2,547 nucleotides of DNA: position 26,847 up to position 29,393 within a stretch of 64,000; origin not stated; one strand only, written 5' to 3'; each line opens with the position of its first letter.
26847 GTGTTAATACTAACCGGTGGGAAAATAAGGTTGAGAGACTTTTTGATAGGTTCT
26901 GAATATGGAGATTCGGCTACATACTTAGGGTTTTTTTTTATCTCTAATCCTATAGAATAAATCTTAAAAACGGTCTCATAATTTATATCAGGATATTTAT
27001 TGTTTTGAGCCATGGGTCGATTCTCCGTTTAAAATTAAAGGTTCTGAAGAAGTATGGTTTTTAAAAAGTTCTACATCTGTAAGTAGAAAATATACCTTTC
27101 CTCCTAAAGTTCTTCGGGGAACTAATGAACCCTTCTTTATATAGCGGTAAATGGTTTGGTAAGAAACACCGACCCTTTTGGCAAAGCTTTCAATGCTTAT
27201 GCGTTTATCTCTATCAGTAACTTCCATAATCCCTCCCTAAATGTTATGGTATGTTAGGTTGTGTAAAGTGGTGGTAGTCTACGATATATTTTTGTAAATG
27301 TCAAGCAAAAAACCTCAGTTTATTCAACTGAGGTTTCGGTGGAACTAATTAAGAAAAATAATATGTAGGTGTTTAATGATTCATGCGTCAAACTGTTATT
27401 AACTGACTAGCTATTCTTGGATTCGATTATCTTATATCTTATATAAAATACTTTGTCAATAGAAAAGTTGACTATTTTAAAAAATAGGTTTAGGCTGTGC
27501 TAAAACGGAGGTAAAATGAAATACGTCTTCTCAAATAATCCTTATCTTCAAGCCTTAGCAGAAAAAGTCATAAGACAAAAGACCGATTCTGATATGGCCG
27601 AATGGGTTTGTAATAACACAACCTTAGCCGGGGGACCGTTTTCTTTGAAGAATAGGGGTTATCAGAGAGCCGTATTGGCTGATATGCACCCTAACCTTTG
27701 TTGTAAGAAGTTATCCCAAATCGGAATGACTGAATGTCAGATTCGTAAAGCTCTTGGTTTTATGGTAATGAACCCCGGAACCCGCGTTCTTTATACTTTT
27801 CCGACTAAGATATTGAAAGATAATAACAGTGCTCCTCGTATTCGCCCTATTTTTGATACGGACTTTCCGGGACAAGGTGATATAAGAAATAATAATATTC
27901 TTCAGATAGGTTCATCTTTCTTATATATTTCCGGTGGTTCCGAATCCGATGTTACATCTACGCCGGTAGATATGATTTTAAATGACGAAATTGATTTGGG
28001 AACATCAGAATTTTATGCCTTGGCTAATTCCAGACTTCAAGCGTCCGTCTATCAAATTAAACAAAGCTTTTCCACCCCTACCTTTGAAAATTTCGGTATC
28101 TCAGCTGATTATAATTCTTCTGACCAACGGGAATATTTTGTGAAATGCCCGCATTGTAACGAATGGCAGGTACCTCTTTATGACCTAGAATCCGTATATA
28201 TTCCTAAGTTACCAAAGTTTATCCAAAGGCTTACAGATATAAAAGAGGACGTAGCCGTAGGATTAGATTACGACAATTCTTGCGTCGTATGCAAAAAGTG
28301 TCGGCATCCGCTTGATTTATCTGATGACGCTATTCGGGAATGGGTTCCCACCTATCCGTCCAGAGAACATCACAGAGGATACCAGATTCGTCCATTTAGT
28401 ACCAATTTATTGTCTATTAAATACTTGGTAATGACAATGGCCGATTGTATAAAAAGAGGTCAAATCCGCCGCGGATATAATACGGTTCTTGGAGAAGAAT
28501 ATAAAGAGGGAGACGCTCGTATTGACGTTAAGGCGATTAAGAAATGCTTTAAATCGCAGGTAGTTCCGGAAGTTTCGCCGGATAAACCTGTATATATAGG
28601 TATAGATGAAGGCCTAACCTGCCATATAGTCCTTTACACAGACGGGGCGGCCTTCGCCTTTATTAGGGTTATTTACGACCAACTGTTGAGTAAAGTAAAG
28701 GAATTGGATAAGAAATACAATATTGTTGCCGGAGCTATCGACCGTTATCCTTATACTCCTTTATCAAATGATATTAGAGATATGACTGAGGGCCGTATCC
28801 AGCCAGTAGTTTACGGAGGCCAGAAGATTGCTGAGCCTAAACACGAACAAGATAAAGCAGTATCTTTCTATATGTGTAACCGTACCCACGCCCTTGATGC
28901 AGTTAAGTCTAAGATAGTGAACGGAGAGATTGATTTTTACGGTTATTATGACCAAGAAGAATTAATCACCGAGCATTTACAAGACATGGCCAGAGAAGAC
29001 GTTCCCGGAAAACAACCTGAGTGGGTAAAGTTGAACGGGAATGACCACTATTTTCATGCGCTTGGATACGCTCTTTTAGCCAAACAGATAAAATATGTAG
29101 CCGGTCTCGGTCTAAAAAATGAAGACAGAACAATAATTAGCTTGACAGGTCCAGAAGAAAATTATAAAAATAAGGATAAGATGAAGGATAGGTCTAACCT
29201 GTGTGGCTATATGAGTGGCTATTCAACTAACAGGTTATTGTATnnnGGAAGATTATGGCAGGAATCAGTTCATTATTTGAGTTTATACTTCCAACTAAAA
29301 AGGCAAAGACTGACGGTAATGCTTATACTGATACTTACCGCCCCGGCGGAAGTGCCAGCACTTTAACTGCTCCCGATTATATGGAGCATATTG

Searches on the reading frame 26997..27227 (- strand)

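Call 73: search_protein_families(library=phrogs, proteins=[window:26997-27227:-], max_evalue=0.01)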
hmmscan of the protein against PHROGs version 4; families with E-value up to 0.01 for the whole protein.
window:26997-27227:- (76 aa): 10 families
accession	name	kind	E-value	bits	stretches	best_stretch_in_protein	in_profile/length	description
phrog_66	-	integration and excision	7.4e-09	36.8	1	6-62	90-146/412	excisionase and transcriptional regulator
phrog_6620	-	integration and excision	1.3e-06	29.2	1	10-73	2-68/201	transposase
phrog_9834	-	integration and excision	1.6e-05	26.1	1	4-53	22-71/86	excisionase and transcriptional regulator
phrog_575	-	integration and excision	0.00032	21.7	1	10-37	14-41/71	Cox-like excisionase and repressor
phrog_8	-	transcription regulation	0.00047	20.7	1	8-38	169-198/346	transcriptional regulator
phrog_2474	-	transcription regulation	0.00076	20.4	1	10-57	49-97/118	MerR-like transcriptional regulator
phrog_15534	-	DNA, RNA and nucleotide metabolism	0.00086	20.8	1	5-56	39-89/93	HTH DNA binding protein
phrog_57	-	head and packaging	0.0023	18.8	1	3-45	6-49/199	terminase small subunit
phrog_1864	-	unknown function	0.0033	18.3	1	11-43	22-53/73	-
phrog_22784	-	unknown function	0.0098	17.2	0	8-36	16-44/76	-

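Call 74: search_protein_families(library=pfam, proteins=[window:26997-27227:-], max_evalue=0.01)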
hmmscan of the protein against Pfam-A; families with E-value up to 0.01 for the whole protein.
window:26997-27227:- (76 aa): 12 families
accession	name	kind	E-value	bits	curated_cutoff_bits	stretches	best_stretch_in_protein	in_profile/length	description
PF12728.13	HTH_17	-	7.6e-09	36.1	27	1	12-55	4-46/51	Helix-turn-helix domain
PF00376.29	MerR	-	2.9e-08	33.8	28.2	1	12-47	2-38/38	MerR family regulatory protein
PF13411.12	MerR_1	-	1.3e-05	25.6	21.6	1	11-56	2-47/69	MerR HTH family regulatory protein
PF08279.18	HTH_11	-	6e-05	23.3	25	1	7-32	13-38/55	HTH domain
PF02796.21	HTH_7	-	0.00076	20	23.8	1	10-32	22-44/45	Helix-turn-helix domain of resolvase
PF01381.28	HTH_3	-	0.00079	19.9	23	1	10-32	10-32/55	Helix-turn-helix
PF13518.12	HTH_28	-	0.0013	19.2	25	1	9-32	13-35/52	Helix-turn-helix domain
PF13443.12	HTH_26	-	0.0014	19.3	22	1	7-33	8-34/63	Cro/C1-type HTH DNA-binding domain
PF04967.18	HTH_10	-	0.0023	18.2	23.1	1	5-32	19-46/53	HTH DNA binding domain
PF13551.12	HTH_29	-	0.0031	18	28.1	1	13-31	16-34/64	Winged helix-turn helix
PF13309.12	HTH_22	-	0.0033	17.8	29.6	1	9-31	41-63/63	HTH domain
PF13384.12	HTH_23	-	0.0054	17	24.6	1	8-31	16-39/50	Homeodomain-like domain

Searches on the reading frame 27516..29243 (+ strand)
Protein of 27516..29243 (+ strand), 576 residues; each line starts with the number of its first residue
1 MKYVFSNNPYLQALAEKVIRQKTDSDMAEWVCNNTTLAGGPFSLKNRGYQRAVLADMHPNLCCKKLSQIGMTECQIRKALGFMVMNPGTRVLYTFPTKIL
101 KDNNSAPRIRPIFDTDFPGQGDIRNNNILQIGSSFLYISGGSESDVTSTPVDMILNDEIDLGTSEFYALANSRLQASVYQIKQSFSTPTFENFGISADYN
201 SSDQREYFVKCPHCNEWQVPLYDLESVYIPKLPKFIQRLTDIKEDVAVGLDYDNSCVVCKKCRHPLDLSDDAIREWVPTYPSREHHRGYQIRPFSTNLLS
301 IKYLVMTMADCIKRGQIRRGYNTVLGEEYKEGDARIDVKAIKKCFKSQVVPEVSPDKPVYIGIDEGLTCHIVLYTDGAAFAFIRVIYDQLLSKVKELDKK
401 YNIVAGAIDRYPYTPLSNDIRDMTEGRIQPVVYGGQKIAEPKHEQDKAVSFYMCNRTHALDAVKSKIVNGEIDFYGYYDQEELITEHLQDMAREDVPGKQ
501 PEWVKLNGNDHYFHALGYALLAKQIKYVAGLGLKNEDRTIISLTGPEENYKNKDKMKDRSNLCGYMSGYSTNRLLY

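Call 16: search_dna_similar(query=window:27516-29243:+, collection=phages, mode=protein, max_rows=15)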
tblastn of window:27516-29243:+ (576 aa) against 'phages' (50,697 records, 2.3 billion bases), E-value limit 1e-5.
Records with a match: 739; places in all: 740; records where one place covers at least 80% of the query: 401.
Best place of each record, by identity: <60% 739.
By first word of the organism name: Bacillus 255; Staphylococcus 245; Enterococcus 63; Listeria 54; Vibrio 26; Lactobacillus 23; Bacteriophage 17; Ralstonia 11; Roseobacter 6; Achromobacter 5; and 18 more.
By host as written in the record: - 80; Staphylococcus aureus 79; Listeria monocytogenes 43; Bacillus subtilis 32; Bacillus cereus 26; Bacillus thuringiensis subsp. kurstaki 20; Enterococcus faecalis 20; Staphylococcus sp. 14; and 185 more.
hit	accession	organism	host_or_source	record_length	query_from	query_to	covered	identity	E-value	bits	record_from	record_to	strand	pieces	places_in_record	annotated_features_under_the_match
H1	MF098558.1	Pseudoalteromonas phage KB12-38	Pseudoalteromonas sp. KB12-38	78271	1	527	91%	39.0%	9e-112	372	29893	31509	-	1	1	terminase large subunit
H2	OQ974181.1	Achromobacter phage 2-1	Achromobacter xylosoxidans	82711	7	545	94%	37.5%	2e-114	380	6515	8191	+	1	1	terminase large subunit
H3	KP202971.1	Achromobacter phage JWF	Achromobacter xylosoxidans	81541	7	545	94%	37.0%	2e-109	366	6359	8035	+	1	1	terminase large subunit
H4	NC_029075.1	Achromobacter phage JWF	Achromobacter xylosoxidans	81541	7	545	94%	37.0%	2e-109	366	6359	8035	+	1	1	terminase large subunit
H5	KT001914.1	Caulobacter phage Seuss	Caulobacter crescentus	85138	5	541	93%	36.5%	5e-108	362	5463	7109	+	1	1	terminase large subunit | ribosome_binding_site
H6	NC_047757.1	Caulobacter phage Seuss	Caulobacter crescentus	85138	5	541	93%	36.5%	5e-108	362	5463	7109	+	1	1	terminase large subunit | ribosome_binding_site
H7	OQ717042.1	Acinetobacter phage EAb13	Acinetobacter baumannii MRSN 423159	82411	29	518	85%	36.1%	7e-90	309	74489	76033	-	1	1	terminase large subunit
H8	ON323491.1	Acinetobacter phage vB_AbaS_TCUP2199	Acinetobacter baumannii TV2199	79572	29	518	85%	36.1%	1e-89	308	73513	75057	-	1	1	hypothetical protein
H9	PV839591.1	Acinetobacter phage fJoAci01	Acinetobacter baumannii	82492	29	518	85%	36.1%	1e-89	308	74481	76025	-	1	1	terminase large subunit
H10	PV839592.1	Acinetobacter phage fJoAci04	Acinetobacter baumannii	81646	29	518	85%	36.1%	1e-89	308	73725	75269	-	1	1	terminase large subunit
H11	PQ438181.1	Acinetobacter phage Mystique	Acinetobacter baumannii AB5075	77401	29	518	85%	35.9%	3e-89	307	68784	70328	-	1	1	putative terminase large subunit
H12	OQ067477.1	Xylophilus phage Lumi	Xylophilus sp.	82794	7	526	90%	33.5%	6e-81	283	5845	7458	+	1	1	putative large terminase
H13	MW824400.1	Vibrio phage 51E28.4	Vibrio crassostreae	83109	5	526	91%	25.6%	9e-34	143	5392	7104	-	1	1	hypothetical protein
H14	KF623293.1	Vibrio phage SHOU24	Vibrio parahaemolyticus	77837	4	526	91%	25.5%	7e-36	149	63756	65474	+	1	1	hypothetical protein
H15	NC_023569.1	Vibrio phage SHOU24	Vibrio parahaemolyticus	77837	4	526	91%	25.5%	7e-36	149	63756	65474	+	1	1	terminase large subunit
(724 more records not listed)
